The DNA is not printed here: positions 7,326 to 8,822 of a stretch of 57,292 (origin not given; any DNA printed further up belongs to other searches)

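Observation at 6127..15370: Non-canonical lipid/glycolipid cluster: Spt-like synthase and FabV facing an ACP-DH, KAS, SDR and three-glycosyltransferase operon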

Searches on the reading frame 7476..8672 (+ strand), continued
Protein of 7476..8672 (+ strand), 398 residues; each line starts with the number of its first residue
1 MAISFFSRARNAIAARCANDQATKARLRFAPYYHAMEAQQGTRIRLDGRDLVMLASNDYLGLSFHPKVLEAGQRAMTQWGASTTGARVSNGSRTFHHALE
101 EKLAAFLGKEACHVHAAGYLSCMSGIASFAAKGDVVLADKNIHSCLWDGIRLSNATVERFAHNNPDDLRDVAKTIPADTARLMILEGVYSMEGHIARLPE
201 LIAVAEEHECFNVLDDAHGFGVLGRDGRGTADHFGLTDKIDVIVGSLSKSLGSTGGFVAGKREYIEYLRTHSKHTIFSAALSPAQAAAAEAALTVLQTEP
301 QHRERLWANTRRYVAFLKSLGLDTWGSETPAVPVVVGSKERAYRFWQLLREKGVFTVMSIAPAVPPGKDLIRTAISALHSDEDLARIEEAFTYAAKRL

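Call 28: search_solved_structures(query=window:7476-8672:+, max_evalue=1e-73, show_alignments=5)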
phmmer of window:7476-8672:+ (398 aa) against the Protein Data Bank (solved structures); distinct sequences matched with E-value up to 1e-73: 4.
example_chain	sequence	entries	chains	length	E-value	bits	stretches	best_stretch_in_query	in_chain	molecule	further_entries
3a2b_A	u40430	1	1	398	3.1e-90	305.9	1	26-386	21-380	Serine palmitoyltransferase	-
8guh_A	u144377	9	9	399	3.1e-90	305.9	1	26-386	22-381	Serine palmitoyltransferase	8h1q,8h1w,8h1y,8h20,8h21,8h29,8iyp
8s1y_A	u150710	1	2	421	9.5e-76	258.3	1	34-398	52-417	8-amino-7-oxononanoate synthase/2-amino-3-ketobutyrate coenzyme A ligase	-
7poa_A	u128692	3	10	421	3.2e-75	256.5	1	34-398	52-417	8-amino-7-oxononanoate synthase/2-amino-3-ketobutyrate coenzyme A ligase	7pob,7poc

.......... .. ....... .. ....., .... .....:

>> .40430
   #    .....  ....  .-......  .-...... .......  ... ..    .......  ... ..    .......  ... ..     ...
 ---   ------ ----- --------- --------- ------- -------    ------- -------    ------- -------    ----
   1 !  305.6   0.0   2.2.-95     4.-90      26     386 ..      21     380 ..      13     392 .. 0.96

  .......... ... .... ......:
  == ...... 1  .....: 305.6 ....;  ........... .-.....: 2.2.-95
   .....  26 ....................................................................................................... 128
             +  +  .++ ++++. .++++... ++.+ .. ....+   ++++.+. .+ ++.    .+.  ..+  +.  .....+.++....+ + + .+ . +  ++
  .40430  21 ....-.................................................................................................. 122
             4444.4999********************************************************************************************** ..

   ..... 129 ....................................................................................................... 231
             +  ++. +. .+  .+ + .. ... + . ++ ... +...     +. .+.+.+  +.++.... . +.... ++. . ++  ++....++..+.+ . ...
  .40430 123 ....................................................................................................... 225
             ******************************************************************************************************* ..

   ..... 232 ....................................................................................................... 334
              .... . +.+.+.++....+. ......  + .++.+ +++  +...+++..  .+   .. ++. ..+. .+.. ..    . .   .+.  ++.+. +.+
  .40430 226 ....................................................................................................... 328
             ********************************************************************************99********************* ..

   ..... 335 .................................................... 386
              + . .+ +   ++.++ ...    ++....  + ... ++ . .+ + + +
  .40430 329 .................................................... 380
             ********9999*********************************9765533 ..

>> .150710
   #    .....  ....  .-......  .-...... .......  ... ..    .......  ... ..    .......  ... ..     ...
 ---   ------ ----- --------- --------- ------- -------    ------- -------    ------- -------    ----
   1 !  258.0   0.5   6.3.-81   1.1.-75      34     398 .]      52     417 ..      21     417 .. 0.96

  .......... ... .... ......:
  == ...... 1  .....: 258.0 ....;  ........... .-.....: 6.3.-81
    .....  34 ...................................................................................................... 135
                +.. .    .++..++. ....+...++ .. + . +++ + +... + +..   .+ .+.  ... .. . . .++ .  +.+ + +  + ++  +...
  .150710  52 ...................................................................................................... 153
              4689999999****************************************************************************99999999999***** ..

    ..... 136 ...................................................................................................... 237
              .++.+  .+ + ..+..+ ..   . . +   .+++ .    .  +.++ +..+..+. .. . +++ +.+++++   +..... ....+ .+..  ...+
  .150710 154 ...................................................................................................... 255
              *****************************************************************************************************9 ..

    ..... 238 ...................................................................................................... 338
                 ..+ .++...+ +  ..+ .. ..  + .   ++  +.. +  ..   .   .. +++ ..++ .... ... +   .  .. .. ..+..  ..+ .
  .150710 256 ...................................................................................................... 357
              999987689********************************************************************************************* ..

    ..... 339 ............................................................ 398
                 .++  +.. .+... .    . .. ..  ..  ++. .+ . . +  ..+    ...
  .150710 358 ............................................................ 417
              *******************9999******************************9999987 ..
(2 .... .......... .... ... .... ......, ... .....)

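Call 29: search_protein_representatives(protein=window:7476-8672:+)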
Query: 398 residues. Proteins with E-value up to 0.001 (for the whole library): 22387; up to 1e-10: 13309; up to 1e-30: 4560. The best 150 are listed.
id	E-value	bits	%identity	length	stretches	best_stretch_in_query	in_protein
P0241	4.2e-133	460.2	53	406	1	5-384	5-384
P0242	3.6e-117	407.8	67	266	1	133-398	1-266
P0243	1.6e-114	399.1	54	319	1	3-312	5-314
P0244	7.5e-102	357.4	32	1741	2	32-386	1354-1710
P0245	1.6e-95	336.5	70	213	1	1-206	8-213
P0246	2.5e-95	335.9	45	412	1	17-398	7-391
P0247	6.3e-91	321.4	40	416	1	16-395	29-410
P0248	2.1e-89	316.4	48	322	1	78-390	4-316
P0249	1.0e-87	310.8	40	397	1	28-391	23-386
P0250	4.9e-85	302.0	40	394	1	17-396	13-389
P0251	7.0e-85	301.5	43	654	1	30-393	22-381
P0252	8.4e-85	301.3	29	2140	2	46-395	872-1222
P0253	1.4e-84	300.5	41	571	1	35-396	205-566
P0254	3.4e-84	299.2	39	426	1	28-395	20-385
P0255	3.8e-84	299.1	34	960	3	49-386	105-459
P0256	4.1e-84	299.0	41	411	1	22-389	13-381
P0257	2.2e-83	296.6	38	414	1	25-394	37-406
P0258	2.7e-83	296.3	42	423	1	27-395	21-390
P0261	8.1e-82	291.4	39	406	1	27-394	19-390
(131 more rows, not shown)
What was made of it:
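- Closest known: Bacterial serine palmitoyltransferases. Different: It forms an isolated Opitutaceae clade whose next representative is 53% and then 45% identical (call 29).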

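Call 30: search_protein_families(library=ncbifam, proteins=[P0241, P0246, P0247, P0249, P0250, P0254, P0256, P0257, P0258, P0261], max_evalue=1e-95)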
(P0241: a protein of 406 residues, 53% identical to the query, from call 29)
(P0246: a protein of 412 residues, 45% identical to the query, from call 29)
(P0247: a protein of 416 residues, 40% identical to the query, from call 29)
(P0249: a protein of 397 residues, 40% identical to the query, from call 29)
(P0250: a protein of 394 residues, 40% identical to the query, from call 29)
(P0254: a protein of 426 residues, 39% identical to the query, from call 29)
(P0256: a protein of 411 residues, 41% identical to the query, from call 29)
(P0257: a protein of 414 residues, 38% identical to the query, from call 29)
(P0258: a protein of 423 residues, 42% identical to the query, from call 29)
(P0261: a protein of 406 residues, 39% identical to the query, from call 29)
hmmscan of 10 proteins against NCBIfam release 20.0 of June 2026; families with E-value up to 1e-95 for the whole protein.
P0241 (406 aa): 4 families
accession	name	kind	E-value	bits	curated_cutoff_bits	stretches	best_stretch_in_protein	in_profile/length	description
NF047600.1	SerpalmtaseCFB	equivalog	2e-110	369.2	640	1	31-393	25-387/395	serine palmitoyltransferase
NF047599.1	SerpalmtaseBetaP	equivalog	1.5e-100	336.7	500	1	45-393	39-388/394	serine palmitoyltransferase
TIGR01825.1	gly_Cac_T_rel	subfamily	5.3e-99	331.5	535.4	1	34-393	18-377/385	BioF/Kbl family PLP-dependent acyltransferase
TIGR00858.1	bioF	equivalog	8.6e-99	330.7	426.45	1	35-390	7-363/365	8-amino-7-oxononanoate synthase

P0246 (412 aa): 6 families
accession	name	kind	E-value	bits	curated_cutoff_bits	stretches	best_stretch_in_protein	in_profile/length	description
NF047600.1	SerpalmtaseCFB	equivalog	2.6e-130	434.7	640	1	5-392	7-393/395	serine palmitoyltransferase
NF047599.1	SerpalmtaseBetaP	equivalog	8.9e-125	416.4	500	1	1-391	1-393/394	serine palmitoyltransferase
TIGR01825.1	gly_Cac_T_rel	subfamily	2.5e-115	385.2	535.4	1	25-394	17-385/385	BioF/Kbl family PLP-dependent acyltransferase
TIGR00858.1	bioF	equivalog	1.3e-112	376.1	426.45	1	27-384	7-364/365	8-amino-7-oxononanoate synthase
NF005394.0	PRK06939.1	equivalog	1.8e-104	349.6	460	1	18-394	18-397/397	glycine C-acetyltransferase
NF047603.1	SerpalmtaseAlphaP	equivalog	6.8e-103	344.4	670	1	2-394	3-399/399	serine palmitoyltransferase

P0247 (416 aa): 7 families
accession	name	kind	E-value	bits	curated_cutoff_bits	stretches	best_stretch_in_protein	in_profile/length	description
NF047600.1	SerpalmtaseCFB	equivalog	6e-176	584.9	640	1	26-414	5-393/395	serine palmitoyltransferase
TIGR01825.1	gly_Cac_T_rel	subfamily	6.5e-130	433.2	535.4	1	40-416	9-385/385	BioF/Kbl family PLP-dependent acyltransferase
NF005394.0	PRK06939.1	equivalog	4e-124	414.4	460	1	37-416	14-397/397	glycine C-acetyltransferase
NF047599.1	SerpalmtaseBetaP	equivalog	4.5e-123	410.8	500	1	55-414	34-394/394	serine palmitoyltransferase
TIGR00858.1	bioF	equivalog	2.5e-119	398.3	426.45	1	49-406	6-364/365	8-amino-7-oxononanoate synthase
NF047603.1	SerpalmtaseAlphaP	equivalog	5.7e-103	344.7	670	1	25-416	3-399/399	serine palmitoyltransferase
TIGR01822.1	2am3keto_CoA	equivalog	1.2e-100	337.3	493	1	38-416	11-393/393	glycine C-acetyltransferase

P0249 (397 aa): 5 families
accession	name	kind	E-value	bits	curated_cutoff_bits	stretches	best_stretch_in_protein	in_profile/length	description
NF047600.1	SerpalmtaseCFB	equivalog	2e-161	537.1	640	1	5-390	4-389/395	serine palmitoyltransferase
TIGR01825.1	gly_Cac_T_rel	subfamily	2.9e-115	385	535.4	1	17-396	6-385/385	BioF/Kbl family PLP-dependent acyltransferase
NF005394.0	PRK06939.1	equivalog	4.1e-110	368.2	460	1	15-396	12-397/397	glycine C-acetyltransferase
TIGR00858.1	bioF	equivalog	1e-108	363.4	426.45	1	30-386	7-364/365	8-amino-7-oxononanoate synthase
NF047599.1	SerpalmtaseBetaP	equivalog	1.6e-108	362.9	500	1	33-393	34-393/394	serine palmitoyltransferase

P0250 (394 aa): 5 families
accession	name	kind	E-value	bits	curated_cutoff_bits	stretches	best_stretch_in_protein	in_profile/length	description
NF047600.1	SerpalmtaseCFB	equivalog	1.1e-121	406.2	640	1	15-390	15-391/395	serine palmitoyltransferase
TIGR01825.1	gly_Cac_T_rel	subfamily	1.5e-119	399.1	535.4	1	16-394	6-385/385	BioF/Kbl family PLP-dependent acyltransferase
NF005394.0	PRK06939.1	equivalog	1e-117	393.2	460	1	15-394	13-397/397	glycine C-acetyltransferase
TIGR00858.1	bioF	equivalog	3.3e-115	384.7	426.45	1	31-384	9-364/365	8-amino-7-oxononanoate synthase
TIGR01822.1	2am3keto_CoA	equivalog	5.3e-103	345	493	1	15-394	9-393/393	glycine C-acetyltransferase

P0254 (426 aa): 5 families
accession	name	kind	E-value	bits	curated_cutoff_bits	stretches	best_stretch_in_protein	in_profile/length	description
NF047600.1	SerpalmtaseCFB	equivalog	6.6e-132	439.9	640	1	6-386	8-390/395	serine palmitoyltransferase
TIGR00858.1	bioF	equivalog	6.7e-117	390.3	426.45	1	26-381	6-364/365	8-amino-7-oxononanoate synthase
TIGR01825.1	gly_Cac_T_rel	subfamily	2.8e-116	388.3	535.4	1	13-385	5-379/385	BioF/Kbl family PLP-dependent acyltransferase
NF005394.0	PRK06939.1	equivalog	6.1e-114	380.8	460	1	14-385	14-391/397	glycine C-acetyltransferase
NF047599.1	SerpalmtaseBetaP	equivalog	5.4e-106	354.6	500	1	3-385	3-390/394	serine palmitoyltransferase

P0256 (411 aa): 5 families
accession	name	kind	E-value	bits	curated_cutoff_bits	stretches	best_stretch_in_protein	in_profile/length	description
NF047600.1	SerpalmtaseCFB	equivalog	2.3e-130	434.8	640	1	5-387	7-389/395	serine palmitoyltransferase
TIGR00858.1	bioF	equivalog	2.6e-117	391.6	426.45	1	32-381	12-362/365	8-amino-7-oxononanoate synthase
NF047599.1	SerpalmtaseBetaP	equivalog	6.3e-113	377.4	500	1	1-389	1-392/394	serine palmitoyltransferase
TIGR01825.1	gly_Cac_T_rel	subfamily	7.1e-104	347.5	535.4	1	17-384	9-376/385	BioF/Kbl family PLP-dependent acyltransferase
NF005394.0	PRK06939.1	equivalog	5.8e-98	328.2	460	1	14-388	14-392/397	glycine C-acetyltransferase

P0257 (414 aa): 6 families
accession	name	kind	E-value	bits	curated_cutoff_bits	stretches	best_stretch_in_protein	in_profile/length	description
NF047600.1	SerpalmtaseCFB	equivalog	7.2e-147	489.2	640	1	26-409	8-391/395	serine palmitoyltransferase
NF047599.1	SerpalmtaseBetaP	equivalog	1.3e-120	402.8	500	1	32-410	13-393/394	serine palmitoyltransferase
TIGR01825.1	gly_Cac_T_rel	subfamily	3.6e-120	401.2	535.4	1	35-413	7-385/385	BioF/Kbl family PLP-dependent acyltransferase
TIGR00858.1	bioF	equivalog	4.1e-113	377.8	426.45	1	48-403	8-364/365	8-amino-7-oxononanoate synthase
NF005394.0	PRK06939.1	equivalog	6.2e-108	361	460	1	33-413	13-397/397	glycine C-acetyltransferase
NF047603.1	SerpalmtaseAlphaP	equivalog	8.5e-98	327.6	670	1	48-413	31-399/399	serine palmitoyltransferase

P0258 (423 aa): 5 families
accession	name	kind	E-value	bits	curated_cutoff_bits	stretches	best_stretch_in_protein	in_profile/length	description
NF047600.1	SerpalmtaseCFB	equivalog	4.9e-134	446.9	640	1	1-381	1-380/395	serine palmitoyltransferase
TIGR00858.1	bioF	equivalog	1e-113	379.8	426.45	1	28-385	6-363/365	8-amino-7-oxononanoate synthase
TIGR01825.1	gly_Cac_T_rel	subfamily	2.5e-109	365.5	535.4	1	18-391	8-380/385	BioF/Kbl family PLP-dependent acyltransferase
NF047599.1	SerpalmtaseBetaP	equivalog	2.2e-106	355.8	500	1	7-389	5-389/394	serine palmitoyltransferase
NF005394.0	PRK06939.1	equivalog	3.9e-101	338.7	460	1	18-390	16-391/397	glycine C-acetyltransferase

P0261 (406 aa): 6 families
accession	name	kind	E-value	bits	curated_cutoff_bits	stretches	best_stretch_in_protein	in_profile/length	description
NF047600.1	SerpalmtaseCFB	equivalog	3e-149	497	640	1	5-389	7-387/395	serine palmitoyltransferase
NF047599.1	SerpalmtaseBetaP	equivalog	8.9e-122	406.6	500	1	3-393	3-392/394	serine palmitoyltransferase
TIGR00858.1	bioF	equivalog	1e-113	379.8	426.45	1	29-385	9-362/365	8-amino-7-oxononanoate synthase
TIGR01825.1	gly_Cac_T_rel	subfamily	1.1e-111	373.2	535.4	1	16-392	8-380/385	BioF/Kbl family PLP-dependent acyltransferase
NF005394.0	PRK06939.1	equivalog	1.2e-111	373.3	460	1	14-394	14-394/397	glycine C-acetyltransferase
NF047603.1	SerpalmtaseAlphaP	equivalog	3e-98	329.1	670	1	33-395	37-397/399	serine palmitoyltransferase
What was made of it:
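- On Serine palmitoyltransferase (Spt, EC 2.3.1.50): SPT-CFB is nevertheless the top-ranked model for the protein and for its 10 nearest representatives (call 30).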

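Call 41: find_encoding_contigs(protein=P0241, flank=10000, max_places=2)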
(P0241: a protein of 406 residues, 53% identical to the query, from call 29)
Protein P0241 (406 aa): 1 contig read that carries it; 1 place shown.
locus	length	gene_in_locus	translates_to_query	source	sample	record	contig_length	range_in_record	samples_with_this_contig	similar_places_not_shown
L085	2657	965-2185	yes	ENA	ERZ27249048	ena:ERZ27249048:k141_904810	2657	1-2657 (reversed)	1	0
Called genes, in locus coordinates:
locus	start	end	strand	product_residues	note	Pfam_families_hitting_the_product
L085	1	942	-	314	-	?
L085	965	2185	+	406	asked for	PF00155:Aminotran_1_2, PF01053:Cys_Met_Meta_PP (weak)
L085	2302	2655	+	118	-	?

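Call 42: find_encoding_contigs(protein=P0246, flank=10000, max_places=2)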
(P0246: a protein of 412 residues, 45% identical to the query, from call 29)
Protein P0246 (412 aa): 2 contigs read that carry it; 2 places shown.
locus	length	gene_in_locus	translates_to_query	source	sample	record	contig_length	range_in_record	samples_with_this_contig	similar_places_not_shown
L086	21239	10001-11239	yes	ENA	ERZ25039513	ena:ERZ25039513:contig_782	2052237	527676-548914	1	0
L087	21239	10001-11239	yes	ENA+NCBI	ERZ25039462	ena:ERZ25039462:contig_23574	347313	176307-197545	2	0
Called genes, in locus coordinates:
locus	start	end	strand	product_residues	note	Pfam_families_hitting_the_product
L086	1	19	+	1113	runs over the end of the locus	PF00873:ACR_tran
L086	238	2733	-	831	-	PF09989:DUF2229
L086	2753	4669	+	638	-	-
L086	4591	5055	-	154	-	PF13263:PHP_C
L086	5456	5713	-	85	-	-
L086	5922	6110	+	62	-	-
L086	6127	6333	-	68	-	PF02416:TatA_B_E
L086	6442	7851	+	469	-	PF01142:TruD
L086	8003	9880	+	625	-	PF00512:HisKA, PF02518:HATPase_c, PF00072:Response_reg (weak)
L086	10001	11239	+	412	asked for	PF00155:Aminotran_1_2, PF00266:Aminotran_5 (weak), PF01053:Cys_Met_Meta_PP (weak), PF01212:Beta_elim_lyase (weak)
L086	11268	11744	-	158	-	PF14085:DUF4265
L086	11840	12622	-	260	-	PF02602:HEM4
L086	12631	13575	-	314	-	PF01379:Porphobil_deam, PF03900:Porphobil_deamC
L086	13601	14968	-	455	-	PF05201:GlutR_N, PF02826:2-Hacid_dh_C (weak), PF01488:Shikimate_DH, PF00745:GlutR_dimer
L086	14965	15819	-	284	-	PF01578:Cytochrom_C_asm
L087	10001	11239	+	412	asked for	PF00155:Aminotran_1_2, PF00266:Aminotran_5 (weak), PF01053:Cys_Met_Meta_PP (weak), PF01212:Beta_elim_lyase (weak)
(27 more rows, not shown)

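Call 52: search_protein_families(library=pfam, proteins=[L002:11197-12078:-], max_evalue=0.0001)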
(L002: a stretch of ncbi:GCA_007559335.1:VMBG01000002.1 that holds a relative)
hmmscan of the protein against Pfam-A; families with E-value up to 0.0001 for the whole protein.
L002:11197-12078:- (293 aa): 3 families
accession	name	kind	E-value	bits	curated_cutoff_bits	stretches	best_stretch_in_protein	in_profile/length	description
PF00535.33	Glycos_transf_2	-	5.4e-20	72.4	23.3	1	7-128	1-124/168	Glycosyl transferase family 2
PF13641.12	Glyco_tranf_2_3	-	6.5e-06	26.8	27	1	4-222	1-216/230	Glycosyltransferase like family 2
PF10111.15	Glyco_tranf_2_2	-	8.3e-05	22.6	27.3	0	166-203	164-202/276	Glycosyltransferase like family 2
